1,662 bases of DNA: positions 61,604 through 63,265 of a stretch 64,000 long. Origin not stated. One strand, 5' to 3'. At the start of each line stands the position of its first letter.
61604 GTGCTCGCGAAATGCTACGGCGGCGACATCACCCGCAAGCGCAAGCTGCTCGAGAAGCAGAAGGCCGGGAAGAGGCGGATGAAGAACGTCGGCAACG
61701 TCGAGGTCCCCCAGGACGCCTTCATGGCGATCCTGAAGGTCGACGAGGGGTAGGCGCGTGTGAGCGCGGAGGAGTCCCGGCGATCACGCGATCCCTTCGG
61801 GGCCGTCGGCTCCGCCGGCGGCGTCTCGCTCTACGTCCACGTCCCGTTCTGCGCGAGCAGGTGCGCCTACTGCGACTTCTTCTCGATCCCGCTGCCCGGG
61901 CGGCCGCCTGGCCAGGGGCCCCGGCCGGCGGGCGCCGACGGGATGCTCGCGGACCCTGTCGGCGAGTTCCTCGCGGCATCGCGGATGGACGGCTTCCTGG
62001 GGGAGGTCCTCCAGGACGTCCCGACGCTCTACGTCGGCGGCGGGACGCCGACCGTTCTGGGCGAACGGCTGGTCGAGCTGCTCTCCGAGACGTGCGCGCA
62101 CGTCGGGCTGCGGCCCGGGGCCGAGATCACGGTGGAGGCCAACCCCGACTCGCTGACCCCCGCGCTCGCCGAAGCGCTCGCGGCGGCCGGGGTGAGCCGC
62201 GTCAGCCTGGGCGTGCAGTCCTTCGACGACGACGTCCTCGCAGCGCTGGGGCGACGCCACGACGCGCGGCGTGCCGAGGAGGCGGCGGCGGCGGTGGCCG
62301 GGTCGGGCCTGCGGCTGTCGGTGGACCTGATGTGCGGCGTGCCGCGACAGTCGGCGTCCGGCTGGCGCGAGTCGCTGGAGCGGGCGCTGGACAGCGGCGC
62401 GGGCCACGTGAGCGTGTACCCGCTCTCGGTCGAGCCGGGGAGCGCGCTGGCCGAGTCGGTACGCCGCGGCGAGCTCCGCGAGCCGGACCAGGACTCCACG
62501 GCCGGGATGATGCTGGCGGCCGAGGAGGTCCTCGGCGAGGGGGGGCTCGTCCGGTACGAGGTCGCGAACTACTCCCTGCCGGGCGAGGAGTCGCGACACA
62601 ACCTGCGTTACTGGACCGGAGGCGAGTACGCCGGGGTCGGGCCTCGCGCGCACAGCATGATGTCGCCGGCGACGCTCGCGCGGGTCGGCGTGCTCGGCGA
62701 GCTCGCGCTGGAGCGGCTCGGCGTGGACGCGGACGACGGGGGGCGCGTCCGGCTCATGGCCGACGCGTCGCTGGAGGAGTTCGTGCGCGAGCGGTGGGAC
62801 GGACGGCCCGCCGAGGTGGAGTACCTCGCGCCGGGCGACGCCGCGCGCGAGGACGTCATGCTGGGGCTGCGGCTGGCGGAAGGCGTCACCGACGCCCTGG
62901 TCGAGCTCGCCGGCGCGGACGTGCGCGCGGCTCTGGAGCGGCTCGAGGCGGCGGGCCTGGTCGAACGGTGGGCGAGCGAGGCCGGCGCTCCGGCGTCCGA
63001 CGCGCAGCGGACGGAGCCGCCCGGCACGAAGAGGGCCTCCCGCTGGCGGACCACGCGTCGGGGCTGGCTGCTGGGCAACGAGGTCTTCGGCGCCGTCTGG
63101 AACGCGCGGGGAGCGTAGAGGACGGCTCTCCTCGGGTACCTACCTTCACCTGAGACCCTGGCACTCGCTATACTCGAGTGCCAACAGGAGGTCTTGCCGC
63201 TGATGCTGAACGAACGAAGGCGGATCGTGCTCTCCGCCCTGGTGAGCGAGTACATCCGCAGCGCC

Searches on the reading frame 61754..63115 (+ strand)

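Call 97: search_protein_families(library=pfam, proteins=[window:61754-63115:+], max_evalue=0.01)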
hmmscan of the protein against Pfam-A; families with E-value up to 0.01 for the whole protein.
window:61754-63115:+ (454 aa): 2 families
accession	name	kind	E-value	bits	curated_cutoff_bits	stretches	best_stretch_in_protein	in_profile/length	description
PF04055.27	Radical_SAM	-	6.8e-22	78.8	29.5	1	27-210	1-165/166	Radical SAM superfamily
PF06969.22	HemN_C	-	6.9e-06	26.5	24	1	360-404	3-52/67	HemN C-terminal domain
